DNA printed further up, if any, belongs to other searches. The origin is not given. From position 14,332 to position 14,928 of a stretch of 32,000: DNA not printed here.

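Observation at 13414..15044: Five-gene plus-strand cargo cluster encoding only envelope-targeted small proteins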

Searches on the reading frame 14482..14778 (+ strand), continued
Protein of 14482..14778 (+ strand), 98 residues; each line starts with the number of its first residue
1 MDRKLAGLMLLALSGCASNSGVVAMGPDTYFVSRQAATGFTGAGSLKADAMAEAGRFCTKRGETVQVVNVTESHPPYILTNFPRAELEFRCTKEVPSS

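Call 39: search_protein_families(library=pfam, proteins=[L084:6905-7720:+, L085:7072-7719:+, L086:7225-8001:+, L087:7105-7941:+, L088:7291-8001:+, L093:3234-4073:+, L098:6905-7951:+, L100:7228-7977:+, L096:2417-3712:+, L091:7264-7656:+], max_evalue=0.001)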
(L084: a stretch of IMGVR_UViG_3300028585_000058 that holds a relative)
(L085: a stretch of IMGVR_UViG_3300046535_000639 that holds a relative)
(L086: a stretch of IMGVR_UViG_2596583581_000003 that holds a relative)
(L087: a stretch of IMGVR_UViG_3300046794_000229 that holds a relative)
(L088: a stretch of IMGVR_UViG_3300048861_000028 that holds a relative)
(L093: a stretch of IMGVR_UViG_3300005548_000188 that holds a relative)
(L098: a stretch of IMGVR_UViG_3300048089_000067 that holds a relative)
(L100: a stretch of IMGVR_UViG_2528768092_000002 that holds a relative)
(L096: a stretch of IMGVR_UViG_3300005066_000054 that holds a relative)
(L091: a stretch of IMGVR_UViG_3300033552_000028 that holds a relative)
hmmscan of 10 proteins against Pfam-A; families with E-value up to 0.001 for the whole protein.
L084:6905-7720:+ (271 aa): 0 families

L085:7072-7719:+ (215 aa): 1 family
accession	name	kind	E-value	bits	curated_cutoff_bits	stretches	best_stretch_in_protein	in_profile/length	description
PF00717.28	Peptidase_S24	-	4.2e-22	78.5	23.3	1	93-204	9-116/116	Peptidase S24-like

L086:7225-8001:+ (258 aa): 5 families
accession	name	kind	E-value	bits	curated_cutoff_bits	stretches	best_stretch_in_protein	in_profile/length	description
PF00717.28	Peptidase_S24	-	3.5e-17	62.6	23.3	1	130-249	7-115/116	Peptidase S24-like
PF01381.28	HTH_3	-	9.2e-12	45.3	23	1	13-63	6-55/55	Helix-turn-helix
PF15943.11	YdaS_toxin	-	3.8e-05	23.9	30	1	18-42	9-33/65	Bacterial toxin YdaS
PF02954.25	HTH_8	-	5.1e-05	23.4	22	0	14-34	15-35/42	Bacterial regulatory protein, Fis family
PF13443.12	HTH_26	-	0.00042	20.9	22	1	7-61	1-55/63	Cro/C1-type HTH DNA-binding domain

L087:7105-7941:+ (278 aa): 1 family
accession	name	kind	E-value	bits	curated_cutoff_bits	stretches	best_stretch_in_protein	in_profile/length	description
PF00717.28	Peptidase_S24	-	2.7e-20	72.6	23.3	1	150-271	5-116/116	Peptidase S24-like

L088:7291-8001:+ (236 aa): 5 families
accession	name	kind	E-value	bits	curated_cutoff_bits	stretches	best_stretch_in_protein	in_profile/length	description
PF00717.28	Peptidase_S24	-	1.5e-17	63.8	23.3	1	109-229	5-116/116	Peptidase S24-like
PF01381.28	HTH_3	-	1.5e-10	41.3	23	1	22-77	1-55/55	Helix-turn-helix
PF12844.13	HTH_19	-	6e-06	26.5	30.2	1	21-82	3-63/64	Helix-turn-helix domain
PF13443.12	HTH_26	-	4.5e-05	24.1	22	1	21-73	1-53/63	Cro/C1-type HTH DNA-binding domain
PF13560.12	HTH_31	-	0.00078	20.1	27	0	18-73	2-57/64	Helix-turn-helix domain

L093:3234-4073:+ (279 aa): 4 families
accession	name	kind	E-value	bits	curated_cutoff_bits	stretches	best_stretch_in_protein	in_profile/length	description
PF00717.28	Peptidase_S24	-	6.8e-16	58.4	23.3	1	152-271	6-115/116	Peptidase S24-like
PF01381.28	HTH_3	-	4.7e-08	33.4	23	1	71-124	1-55/55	Helix-turn-helix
PF13560.12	HTH_31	-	2.5e-06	28.2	27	1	67-119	2-56/64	Helix-turn-helix domain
PF13443.12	HTH_26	-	0.00079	20.1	22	0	70-122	1-55/63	Cro/C1-type HTH DNA-binding domain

L098:6905-7951:+ (348 aa): 4 families
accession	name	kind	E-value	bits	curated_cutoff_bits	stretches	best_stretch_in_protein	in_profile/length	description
PF00717.28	Peptidase_S24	-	1.4e-16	60.7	23.3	1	225-344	6-116/116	Peptidase S24-like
PF01381.28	HTH_3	-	1.8e-10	41.1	23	1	128-173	11-55/55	Helix-turn-helix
PF13443.12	HTH_26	-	1.7e-08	35.1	22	1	116-171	1-55/63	Cro/C1-type HTH DNA-binding domain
PF12844.13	HTH_19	-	5.3e-05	23.5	30.2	1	115-178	2-63/64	Helix-turn-helix domain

L100:7228-7977:+ (249 aa): 1 family
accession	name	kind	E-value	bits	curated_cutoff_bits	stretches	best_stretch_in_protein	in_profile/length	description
PF00717.28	Peptidase_S24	-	7.9e-22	77.6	23.3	1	120-242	5-115/116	Peptidase S24-like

L096:2417-3712:+ (431 aa): 5 families
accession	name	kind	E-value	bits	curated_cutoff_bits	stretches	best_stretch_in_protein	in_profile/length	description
PF00817.25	IMS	-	2.6e-35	121.9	23.2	1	11-158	1-147/148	impB/mucB/samB family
PF11799.13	IMS_C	-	7e-18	65.5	20.7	1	253-364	1-105/109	impB/mucB/samB family C-terminal domain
PF13438.11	DUF4113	-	2.1e-15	56.9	24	1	380-430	2-51/51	Domain of unknown function (DUF4113)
PF10391.15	DNA_pol_lambd_f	-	0.00038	20.7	29.8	0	192-229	5-42/51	Fingers domain of DNA polymerase lambda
PF21999.2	IMS_HHH_1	-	0.00066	20.5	27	0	195-228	5-38/53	DNA polymerase-iota, thumb domain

L091:7264-7656:+ (130 aa): 4 families
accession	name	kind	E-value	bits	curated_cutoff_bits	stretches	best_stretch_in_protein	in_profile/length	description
PF13560.12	HTH_31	-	8.8e-09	36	27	1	3-55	2-56/64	Helix-turn-helix domain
PF01381.28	HTH_3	-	9e-08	32.5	23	1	7-60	1-55/55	Helix-turn-helix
PF13744.12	HTH_37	-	0.00015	21.9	27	1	3-42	19-58/80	Helix-turn-helix domain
PF12844.13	HTH_19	-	0.00035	20.8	30.2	1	4-65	1-63/64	Helix-turn-helix domain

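Call 48: search_protein_families(library=pfam, alignment_id=A2, max_evalue=0.001)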
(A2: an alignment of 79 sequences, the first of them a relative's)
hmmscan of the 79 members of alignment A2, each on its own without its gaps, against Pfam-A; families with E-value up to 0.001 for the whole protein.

A. member 1, L002:9150-9980:+ (276 aa): 3 families
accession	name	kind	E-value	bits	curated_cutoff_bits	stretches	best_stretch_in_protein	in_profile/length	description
PF12844.13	HTH_19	-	9.4e-10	38.7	30.2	1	104-167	1-63/64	Helix-turn-helix domain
PF01381.28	HTH_3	-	9.6e-08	32.4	23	1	107-162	1-55/55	Helix-turn-helix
PF13560.12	HTH_31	-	1.1e-07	32.4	27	1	104-143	3-42/64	Helix-turn-helix domain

B. families by the number of members that match (of 79 scanned): 89 families (the first 25 are shown)
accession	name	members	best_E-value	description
PF01381.28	HTH_3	12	4.2e-16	Helix-turn-helix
PF13560.12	HTH_31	9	3.2e-12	Helix-turn-helix domain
PF12844.13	HTH_19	8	9.4e-10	Helix-turn-helix domain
PF00903.31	Glyoxalase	4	7.1e-10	Glyoxalase/Bleomycin resistance protein/Dioxygenase superfamily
PF13443.12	HTH_26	3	3.7e-06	Cro/C1-type HTH DNA-binding domain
PF00717.28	Peptidase_S24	2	3.5e-17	Peptidase S24-like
PF04965.19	GPW_gp25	2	2.3e-12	Baseplate wedge protein gp25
PF15943.11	YdaS_toxin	2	8.3e-06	Bacterial toxin YdaS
PF05359.17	DUF748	1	0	Domain of Unknown Function (DUF748)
PF06039.21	Mqo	1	2.4e-213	Malate:quinone oxidoreductase (Mqo)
PF00490.27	ALAD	1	2e-144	Delta-aminolevulinic acid dehydratase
PF12796.13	Ank_2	1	4e-78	Ankyrin repeats (3 copies)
PF02322.20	Cyt_bd_oxida_II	1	1e-75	Cytochrome bd terminal oxidase subunit II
PF13637.12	Ank_4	1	1.2e-62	Ankyrin repeats (many copies)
PF00204.31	DNA_gyraseB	1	6.1e-62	DNA gyrase B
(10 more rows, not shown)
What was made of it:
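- HTH_3 is the upstream neighbour in 12 of 79 loci and S24 in 2 of 79; many neighbours are housekeeping genes (call 48). Many family members lie in chromosomal contexts with housekeeping neighbours (call 48).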

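Call 49: search_dna_similar(query=window:14482-14778:+, collection=plasmids, mode=protein, max_rows=20, max_evalue=0.001)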
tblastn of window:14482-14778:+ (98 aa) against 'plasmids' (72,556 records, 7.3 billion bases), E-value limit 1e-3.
Records with a match: 13; places in all: 13; records where one place covers at least 80% of the query: 5.
Best place of each record, by identity: <60% 13.
By first word of the organism name: Klebsiella 3; Enterobacter 3; Pseudomonas 2; Aeromonas 1; Acinetobacter 1; Citrobacter 1; Vibrio 1; Moritella 1.
By predicted mobility (MOB-suite, as given by PLSDB): mobilizable 8; non-mobilizable 5.
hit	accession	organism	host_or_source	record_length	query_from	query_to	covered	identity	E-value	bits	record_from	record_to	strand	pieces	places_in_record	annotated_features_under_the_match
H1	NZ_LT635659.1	Aeromonas veronii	-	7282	1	97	99%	33.7%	7e-4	44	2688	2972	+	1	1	hypothetical protein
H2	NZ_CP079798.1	Acinetobacter johnsonii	whole organism,washroom sink in ...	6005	9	94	88%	34.9%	8e-4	44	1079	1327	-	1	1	hypothetical protein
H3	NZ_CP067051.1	Klebsiella pneumoniae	Homo sapiens,blood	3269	1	73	74%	41.1%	3e-7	53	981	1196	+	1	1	hypothetical protein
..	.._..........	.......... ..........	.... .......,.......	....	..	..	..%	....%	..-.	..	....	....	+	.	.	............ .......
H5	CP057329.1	Citrobacter freundii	culture,Pooled pig faecal samples ...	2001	9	73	66%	43.1%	3e-8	56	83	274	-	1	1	none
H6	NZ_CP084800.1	Klebsiella quasipneumoniae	Environment,Whole organism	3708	9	73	66%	43.1%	6e-8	55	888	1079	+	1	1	none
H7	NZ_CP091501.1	Enterobacter cloacae complex sp. ECL404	cell culture,Drainage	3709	9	73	66%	43.1%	6e-8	55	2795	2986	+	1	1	none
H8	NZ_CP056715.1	Enterobacter asburiae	culture,Freshwater sample from upstream ...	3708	9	73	66%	43.1%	6e-8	55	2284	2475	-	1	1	none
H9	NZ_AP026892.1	Enterobacter asburiae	Microbe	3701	9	73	66%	43.1%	1e-7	54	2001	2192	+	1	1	none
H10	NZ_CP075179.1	Pseudomonas lundensis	Microbe,milk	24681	5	91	89%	31.0%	2e-7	54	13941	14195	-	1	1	hypothetical protein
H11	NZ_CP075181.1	Pseudomonas lundensis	Microbe,milk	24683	5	91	89%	31.0%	2e-7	54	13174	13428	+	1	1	hypothetical protein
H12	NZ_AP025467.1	Vibrio chagasii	-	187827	1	91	93%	29.3%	8e-7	52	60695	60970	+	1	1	hypothetical protein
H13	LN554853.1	Moritella viscosa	-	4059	28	91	65%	40.9%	4e-10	61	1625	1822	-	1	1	putative lipoprotein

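Call 52: get_annotated_region(hit=H13, flank=3000)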
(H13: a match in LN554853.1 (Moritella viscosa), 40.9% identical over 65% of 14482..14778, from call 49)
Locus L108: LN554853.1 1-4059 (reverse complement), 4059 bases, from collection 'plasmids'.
description: Moritella viscosa genome assembly MVIS1, plasmid : pMVIS41
organism: Moritella viscosa (NCBI taxid 80854)
taxonomy: Bacteria; Pseudomonadota; Gammaproteobacteria; Alteromonadales; Moritellaceae; Moritella; Moritella viscosa
host: -; source: -; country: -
typing (MOB-suite, as given by PLSDB): non-mobilizable
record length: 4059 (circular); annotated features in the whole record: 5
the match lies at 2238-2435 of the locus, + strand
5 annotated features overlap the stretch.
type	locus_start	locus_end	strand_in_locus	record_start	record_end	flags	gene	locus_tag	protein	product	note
CDS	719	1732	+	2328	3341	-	-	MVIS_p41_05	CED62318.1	putative uncharacterized protein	-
CDS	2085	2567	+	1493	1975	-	-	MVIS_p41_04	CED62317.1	putative lipoprotein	-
CDS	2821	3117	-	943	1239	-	-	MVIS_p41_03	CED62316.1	putative uncharacterized protein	-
CDS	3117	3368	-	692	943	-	-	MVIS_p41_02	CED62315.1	putative uncharacterized protein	-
CDS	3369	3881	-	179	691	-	-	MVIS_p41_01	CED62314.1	putative plasmid replication protein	-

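Call 53: get_annotated_region(hit=H4, flank=7000)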
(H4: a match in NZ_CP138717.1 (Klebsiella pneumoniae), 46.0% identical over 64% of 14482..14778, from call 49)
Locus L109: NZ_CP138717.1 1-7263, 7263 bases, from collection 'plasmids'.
description: Klebsiella pneumoniae strain SRY516 plasmid unnamed3, complete sequence
organism: Klebsiella pneumoniae (NCBI taxid 573)
taxonomy: Bacteria; Pseudomonadota; Gammaproteobacteria; Enterobacterales; Enterobacteriaceae; Klebsiella; Klebsiella pneumoniae
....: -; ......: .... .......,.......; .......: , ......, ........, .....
typing (MOB-suite, as given by PLSDB): non-mobilizable; replicon ColRNAI_rep_cluster_1987
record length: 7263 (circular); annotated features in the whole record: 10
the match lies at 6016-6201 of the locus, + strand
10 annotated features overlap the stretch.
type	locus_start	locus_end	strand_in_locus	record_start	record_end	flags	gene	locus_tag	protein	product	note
CDS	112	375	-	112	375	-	-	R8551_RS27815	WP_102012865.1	plasmid stabilization protein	-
CDS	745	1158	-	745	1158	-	-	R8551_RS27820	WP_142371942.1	hypothetical protein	-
CDS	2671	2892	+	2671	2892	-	-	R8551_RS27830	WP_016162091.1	hypothetical protein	-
CDS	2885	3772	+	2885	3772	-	-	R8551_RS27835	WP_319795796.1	site-specific integrase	-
CDS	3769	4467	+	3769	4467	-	-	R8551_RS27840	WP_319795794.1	hypothetical protein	-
CDS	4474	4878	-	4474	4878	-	-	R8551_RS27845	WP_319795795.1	helix-turn-helix domain-containing protein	-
CDS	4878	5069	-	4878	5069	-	-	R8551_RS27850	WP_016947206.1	Rop family plasmid primer RNA-binding protein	-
CDS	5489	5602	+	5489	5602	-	-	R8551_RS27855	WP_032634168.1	hypothetical protein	-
CDS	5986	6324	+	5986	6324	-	-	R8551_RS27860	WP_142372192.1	hypothetical protein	-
CDS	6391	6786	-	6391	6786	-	-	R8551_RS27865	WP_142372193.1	hypothetical protein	-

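Call 54: get_annotated_region(hit=H10, flank=5000)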
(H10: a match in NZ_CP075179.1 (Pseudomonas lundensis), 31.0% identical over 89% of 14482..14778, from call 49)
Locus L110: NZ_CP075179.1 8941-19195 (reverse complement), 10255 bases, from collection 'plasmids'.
description: Pseudomonas lundensis strain M101 plasmid pPL-24mi, complete sequence
organism: Pseudomonas lundensis (NCBI taxid 86185)
taxonomy: Bacteria; Pseudomonadota; Gammaproteobacteria; Pseudomonadales; Pseudomonadaceae; Pseudomonas; Pseudomonas lundensis
host: -; source: Microbe,milk; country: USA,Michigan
typing (MOB-suite, as given by PLSDB): non-mobilizable; replicon rep_cluster_1730
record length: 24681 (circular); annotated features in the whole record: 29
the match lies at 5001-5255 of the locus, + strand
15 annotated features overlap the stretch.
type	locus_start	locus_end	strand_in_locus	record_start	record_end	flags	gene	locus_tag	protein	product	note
CDS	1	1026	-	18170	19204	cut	-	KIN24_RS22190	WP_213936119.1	NADP-dependent oxidoreductase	-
CDS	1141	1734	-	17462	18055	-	-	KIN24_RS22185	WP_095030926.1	TetR/AcrR family transcriptional regulator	GO:0006355 - regulation of DNA-templated transcription [Evidence IEA]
CDS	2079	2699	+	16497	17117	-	-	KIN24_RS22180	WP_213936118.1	glutathione S-transferase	GO:0006749 - glutathione metabolic process [Evidence IEA]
CDS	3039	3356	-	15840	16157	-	-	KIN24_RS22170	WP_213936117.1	hypothetical protein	-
CDS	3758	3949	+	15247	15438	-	-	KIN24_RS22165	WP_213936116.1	hypothetical protein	-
CDS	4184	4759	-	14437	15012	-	-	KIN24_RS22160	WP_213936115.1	hypothetical protein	-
CDS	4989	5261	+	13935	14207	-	-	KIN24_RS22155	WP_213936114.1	hypothetical protein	-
CDS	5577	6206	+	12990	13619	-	parA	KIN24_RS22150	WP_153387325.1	ParA family partition ATPase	-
CDS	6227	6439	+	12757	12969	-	-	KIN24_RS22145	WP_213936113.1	chromosome partitioning protein ParB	-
CDS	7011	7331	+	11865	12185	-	-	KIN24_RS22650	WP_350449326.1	replication initiation protein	GO:0006270 - DNA replication initiation [Evidence IEA]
CDS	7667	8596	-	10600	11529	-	-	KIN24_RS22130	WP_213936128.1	site-specific integrase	GO:0015074 - DNA integration [Evidence IEA]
CDS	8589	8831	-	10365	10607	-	-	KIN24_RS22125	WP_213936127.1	hypothetical protein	-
CDS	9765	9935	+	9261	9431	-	-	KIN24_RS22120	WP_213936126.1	hypothetical protein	-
CDS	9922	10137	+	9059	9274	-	-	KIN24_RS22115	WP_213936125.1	hypothetical protein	-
CDS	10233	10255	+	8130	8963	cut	-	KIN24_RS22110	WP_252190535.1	hypothetical protein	-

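Call 61: search_protein_families(library=padloc, proteins=[window:14482-14778:+], max_evalue=0.1)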
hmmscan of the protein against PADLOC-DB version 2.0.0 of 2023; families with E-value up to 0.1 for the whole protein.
window:14482-14778:+ (98 aa): 0 families

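Call 63: search_protein_families(library=pfam, proteins=[L085:8526-9203:-, L086:8393-8692:-, L087:8277-8513:-, L088:8323-9012:-, L100:8216-9235:-, L092:2472-3356:-, L093:4431-4664:+, L098:8237-8698:+, L084:8289-9236:+, L003:8296-8805:+], max_evalue=0.001)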
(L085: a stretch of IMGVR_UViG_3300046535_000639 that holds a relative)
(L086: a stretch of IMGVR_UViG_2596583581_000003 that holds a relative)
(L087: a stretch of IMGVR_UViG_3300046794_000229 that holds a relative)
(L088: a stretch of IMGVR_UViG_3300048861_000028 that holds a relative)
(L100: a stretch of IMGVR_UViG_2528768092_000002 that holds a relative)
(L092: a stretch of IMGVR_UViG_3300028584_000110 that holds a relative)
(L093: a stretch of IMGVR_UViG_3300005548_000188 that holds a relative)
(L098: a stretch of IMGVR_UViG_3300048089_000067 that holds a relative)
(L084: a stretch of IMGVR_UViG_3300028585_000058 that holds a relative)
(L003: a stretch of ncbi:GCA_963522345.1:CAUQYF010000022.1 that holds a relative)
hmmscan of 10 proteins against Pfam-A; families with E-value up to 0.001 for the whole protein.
L085:8526-9203:- (225 aa): 0 families

L086:8393-8692:- (99 aa): 0 families

L087:8277-8513:- (78 aa): 0 families

L088:8323-9012:- (229 aa): 0 families

L100:8216-9235:- (339 aa): 0 families

L092:2472-3356:- (294 aa): 2 families
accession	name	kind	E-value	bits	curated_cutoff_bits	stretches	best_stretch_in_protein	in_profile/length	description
PF03466.25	LysR_substrate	-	3.7e-29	102.1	28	1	90-291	7-208/209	LysR substrate binding domain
PF00126.33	HTH_1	-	1.6e-11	44.4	26.6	1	6-60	4-59/60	Bacterial regulatory helix-turn-helix protein, lysR family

L093:4431-4664:+ (77 aa): 0 families

L098:8237-8698:+ (153 aa): 1 family
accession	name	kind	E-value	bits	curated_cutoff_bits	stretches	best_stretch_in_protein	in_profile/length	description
PF16747.10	Adhesin_E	-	2.9e-19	69.8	23.7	1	31-143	1-109/109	Surface-adhesin protein E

L084:8289-9236:+ (315 aa): 0 families

L003:8296-8805:+ (169 aa): 0 families
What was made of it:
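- In L098 an Adhesin_E-family gene follows the lipoprotein in the same operon (call 63).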

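Call 71: find_encoding_contigs(protein=P0047, flank=7000, max_places=2)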
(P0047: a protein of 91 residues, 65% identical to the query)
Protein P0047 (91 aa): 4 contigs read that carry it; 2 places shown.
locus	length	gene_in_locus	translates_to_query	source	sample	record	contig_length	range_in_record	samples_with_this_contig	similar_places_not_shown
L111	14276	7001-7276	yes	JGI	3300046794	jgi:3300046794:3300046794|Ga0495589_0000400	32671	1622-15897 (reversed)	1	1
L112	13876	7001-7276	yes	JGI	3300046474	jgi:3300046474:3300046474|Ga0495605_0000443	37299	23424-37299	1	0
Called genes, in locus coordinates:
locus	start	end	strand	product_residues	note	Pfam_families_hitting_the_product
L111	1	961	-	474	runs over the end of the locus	PF04466:Terminase_3, PF17288:Terminase_3C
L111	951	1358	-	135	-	PF20901:Sf6_terminase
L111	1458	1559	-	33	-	-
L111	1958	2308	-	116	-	-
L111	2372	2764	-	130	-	-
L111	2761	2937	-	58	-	-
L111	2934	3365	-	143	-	PF05866:RusA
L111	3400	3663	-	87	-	-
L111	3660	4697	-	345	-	PF07120:DUF1376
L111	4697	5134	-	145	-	-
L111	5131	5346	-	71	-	-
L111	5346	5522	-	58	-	-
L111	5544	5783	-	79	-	-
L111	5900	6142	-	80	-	PF15943:YdaS_toxin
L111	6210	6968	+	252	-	PF00717:Peptidase_S24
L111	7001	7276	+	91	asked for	-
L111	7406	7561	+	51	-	-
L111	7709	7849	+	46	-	-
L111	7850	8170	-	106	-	-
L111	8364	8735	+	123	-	-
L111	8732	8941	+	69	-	-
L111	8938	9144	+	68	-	-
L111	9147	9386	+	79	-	-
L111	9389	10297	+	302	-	PF09588:YqaJ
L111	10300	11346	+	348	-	PF03837:RecT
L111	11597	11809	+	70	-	-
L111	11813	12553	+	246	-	-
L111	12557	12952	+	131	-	-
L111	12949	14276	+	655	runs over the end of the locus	PF00145:DNA_methylase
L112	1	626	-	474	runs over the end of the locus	PF04466:Terminase_3, PF17288:Terminase_3C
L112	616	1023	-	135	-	PF20901:Sf6_terminase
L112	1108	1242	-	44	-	-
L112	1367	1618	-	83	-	-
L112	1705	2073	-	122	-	-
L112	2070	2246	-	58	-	-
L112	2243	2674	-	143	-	PF05866:RusA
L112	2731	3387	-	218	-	PF11195:Tad2-like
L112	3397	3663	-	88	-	-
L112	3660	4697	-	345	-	PF07120:DUF1376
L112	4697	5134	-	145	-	-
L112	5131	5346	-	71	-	-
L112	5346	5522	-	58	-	-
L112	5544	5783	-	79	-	-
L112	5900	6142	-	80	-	PF15943:YdaS_toxin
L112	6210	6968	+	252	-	PF00717:Peptidase_S24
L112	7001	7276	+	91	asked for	-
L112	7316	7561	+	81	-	-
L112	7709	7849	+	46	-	-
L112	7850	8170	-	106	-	-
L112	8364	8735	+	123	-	-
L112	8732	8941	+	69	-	-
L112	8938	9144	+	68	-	-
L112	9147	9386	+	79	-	-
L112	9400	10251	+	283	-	-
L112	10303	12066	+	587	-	PF09588:YqaJ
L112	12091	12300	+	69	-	-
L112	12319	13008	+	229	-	-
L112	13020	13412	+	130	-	-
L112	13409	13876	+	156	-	?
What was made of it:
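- Closest known: Lambda rexA-rexB and other genes co-transcribed with cI. Same: The position is the same: directly downstream of cI, on the same strand, opposite a divergent cro-like gene (L111/L112, call 71).
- In L111 and L112 a divergent Cro/YdaS-like gene lies on the other side, giving a classic immunity region (call 71). The position inside the cI operon of prophages is not typical of effector-immunity genes (calls 39, 71).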
